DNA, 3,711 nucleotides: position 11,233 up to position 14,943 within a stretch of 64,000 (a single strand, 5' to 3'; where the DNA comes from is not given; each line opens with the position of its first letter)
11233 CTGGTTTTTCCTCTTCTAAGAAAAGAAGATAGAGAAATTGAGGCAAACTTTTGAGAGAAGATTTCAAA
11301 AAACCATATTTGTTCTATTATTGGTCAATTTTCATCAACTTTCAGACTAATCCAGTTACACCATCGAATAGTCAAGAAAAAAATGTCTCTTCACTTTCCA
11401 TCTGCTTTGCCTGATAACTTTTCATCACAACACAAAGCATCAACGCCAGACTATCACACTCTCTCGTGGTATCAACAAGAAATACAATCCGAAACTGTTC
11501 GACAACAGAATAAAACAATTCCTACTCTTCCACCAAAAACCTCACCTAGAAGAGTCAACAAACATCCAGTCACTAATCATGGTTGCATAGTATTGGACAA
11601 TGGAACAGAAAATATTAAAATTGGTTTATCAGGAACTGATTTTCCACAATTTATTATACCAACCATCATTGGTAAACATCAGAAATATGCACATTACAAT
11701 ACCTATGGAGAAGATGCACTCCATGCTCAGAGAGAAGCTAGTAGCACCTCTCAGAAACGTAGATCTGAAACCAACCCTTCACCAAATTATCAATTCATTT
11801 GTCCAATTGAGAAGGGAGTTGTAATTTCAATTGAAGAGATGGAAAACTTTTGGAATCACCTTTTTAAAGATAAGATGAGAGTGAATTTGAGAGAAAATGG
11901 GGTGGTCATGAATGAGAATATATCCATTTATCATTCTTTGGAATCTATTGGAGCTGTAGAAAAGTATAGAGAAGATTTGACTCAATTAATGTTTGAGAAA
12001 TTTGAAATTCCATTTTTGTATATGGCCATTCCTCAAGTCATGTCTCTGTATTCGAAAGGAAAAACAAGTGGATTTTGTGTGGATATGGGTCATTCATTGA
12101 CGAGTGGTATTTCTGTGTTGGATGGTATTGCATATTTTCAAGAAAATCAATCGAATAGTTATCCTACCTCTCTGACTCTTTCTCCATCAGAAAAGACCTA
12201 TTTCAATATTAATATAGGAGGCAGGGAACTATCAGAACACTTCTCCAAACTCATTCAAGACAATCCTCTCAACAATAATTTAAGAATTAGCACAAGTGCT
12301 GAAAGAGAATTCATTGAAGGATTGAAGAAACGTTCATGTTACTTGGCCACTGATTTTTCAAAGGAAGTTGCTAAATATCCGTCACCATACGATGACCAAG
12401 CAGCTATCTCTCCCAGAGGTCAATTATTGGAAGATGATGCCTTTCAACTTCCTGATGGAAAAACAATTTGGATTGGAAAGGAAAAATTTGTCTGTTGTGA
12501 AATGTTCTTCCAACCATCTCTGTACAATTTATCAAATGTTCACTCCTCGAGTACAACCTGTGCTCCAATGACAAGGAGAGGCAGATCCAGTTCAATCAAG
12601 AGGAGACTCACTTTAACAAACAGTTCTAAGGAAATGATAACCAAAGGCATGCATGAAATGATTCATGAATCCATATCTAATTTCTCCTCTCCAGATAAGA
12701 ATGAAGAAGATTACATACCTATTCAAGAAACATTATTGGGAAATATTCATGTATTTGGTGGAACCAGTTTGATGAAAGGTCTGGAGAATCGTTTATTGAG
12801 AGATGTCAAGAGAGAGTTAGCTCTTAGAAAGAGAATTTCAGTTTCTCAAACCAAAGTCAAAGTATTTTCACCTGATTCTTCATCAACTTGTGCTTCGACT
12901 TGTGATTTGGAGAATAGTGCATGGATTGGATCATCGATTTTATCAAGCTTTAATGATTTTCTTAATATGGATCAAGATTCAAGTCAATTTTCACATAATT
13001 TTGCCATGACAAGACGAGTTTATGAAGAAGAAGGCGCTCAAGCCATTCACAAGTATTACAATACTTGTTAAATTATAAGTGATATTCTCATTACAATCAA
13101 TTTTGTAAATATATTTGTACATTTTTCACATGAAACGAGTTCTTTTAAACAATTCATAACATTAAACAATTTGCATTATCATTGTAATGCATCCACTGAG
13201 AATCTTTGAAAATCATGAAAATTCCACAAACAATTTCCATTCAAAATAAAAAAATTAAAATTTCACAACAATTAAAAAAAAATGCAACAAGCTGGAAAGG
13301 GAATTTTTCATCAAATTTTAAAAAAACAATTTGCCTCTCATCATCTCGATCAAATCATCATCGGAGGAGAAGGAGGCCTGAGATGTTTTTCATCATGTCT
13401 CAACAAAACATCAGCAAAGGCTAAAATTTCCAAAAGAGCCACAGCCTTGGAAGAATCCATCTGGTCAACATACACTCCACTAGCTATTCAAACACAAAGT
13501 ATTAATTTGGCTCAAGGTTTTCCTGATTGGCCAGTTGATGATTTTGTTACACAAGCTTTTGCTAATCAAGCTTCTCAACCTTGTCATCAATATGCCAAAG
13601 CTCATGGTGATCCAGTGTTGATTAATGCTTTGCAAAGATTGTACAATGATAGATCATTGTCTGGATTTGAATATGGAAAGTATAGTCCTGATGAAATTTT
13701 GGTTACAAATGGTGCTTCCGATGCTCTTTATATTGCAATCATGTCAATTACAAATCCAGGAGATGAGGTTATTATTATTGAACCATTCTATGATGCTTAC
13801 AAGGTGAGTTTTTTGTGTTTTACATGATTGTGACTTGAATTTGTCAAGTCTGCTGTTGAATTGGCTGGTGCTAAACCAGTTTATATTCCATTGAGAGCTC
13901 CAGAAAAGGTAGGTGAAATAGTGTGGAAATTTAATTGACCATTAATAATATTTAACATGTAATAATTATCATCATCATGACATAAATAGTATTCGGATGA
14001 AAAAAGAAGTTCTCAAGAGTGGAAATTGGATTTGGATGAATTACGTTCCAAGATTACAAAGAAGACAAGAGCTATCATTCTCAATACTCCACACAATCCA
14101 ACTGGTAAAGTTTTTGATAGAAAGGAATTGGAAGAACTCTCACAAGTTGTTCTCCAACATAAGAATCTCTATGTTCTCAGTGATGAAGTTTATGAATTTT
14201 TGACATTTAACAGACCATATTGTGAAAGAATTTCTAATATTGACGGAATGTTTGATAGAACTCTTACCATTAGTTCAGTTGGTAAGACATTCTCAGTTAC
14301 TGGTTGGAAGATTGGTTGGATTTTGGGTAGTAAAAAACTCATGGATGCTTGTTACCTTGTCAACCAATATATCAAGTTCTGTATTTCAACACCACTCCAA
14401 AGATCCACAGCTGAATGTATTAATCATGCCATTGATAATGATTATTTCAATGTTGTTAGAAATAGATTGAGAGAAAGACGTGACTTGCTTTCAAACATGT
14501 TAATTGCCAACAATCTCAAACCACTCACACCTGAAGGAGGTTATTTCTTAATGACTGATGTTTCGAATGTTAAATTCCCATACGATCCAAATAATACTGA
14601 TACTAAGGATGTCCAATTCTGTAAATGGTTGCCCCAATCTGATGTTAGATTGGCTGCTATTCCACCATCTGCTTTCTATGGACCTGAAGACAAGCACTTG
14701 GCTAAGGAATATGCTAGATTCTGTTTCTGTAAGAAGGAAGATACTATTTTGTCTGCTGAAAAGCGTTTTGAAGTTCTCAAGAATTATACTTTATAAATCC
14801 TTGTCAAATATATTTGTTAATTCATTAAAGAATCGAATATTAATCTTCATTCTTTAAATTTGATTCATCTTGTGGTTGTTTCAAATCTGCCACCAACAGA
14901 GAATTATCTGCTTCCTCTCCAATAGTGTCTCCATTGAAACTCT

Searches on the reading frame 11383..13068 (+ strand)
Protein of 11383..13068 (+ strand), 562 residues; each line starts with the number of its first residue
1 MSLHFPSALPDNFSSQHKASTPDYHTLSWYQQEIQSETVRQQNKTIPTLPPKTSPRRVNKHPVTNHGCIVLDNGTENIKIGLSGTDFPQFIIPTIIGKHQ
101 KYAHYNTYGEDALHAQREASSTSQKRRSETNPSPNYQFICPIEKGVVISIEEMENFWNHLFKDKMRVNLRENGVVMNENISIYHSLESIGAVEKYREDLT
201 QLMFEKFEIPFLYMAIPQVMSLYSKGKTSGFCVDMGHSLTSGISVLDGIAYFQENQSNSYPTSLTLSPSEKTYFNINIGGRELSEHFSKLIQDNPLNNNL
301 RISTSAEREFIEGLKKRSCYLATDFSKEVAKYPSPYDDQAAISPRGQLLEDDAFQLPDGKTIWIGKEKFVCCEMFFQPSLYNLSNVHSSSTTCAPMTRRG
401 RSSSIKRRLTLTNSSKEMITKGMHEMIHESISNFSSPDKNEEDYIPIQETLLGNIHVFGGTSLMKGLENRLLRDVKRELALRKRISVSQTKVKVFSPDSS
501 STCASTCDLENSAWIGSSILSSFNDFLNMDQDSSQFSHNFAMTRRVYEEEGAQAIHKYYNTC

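Call 68: search_protein_families(library=pfam, proteins=[window:11383-13068:+], max_evalue=0.001)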
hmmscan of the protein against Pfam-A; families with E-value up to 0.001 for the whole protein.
window:11383-13068:+ (562 aa): 1 family
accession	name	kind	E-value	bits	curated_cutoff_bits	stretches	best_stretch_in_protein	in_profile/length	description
PF00022.25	Actin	-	1.8e-59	201.8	27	1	67-558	5-408/410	Actin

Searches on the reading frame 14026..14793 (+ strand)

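Call 68: search_protein_families(library=pfam, proteins=[window:14026-14793:+], max_evalue=0.001)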
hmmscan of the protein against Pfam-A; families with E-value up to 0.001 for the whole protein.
window:14026-14793:+ (256 aa): 1 family
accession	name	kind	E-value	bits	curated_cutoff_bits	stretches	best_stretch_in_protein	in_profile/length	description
PF00155.27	Aminotran_1_2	-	8.4e-36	124.3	19.7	1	1-234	128-346/361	Aminotransferase class I and II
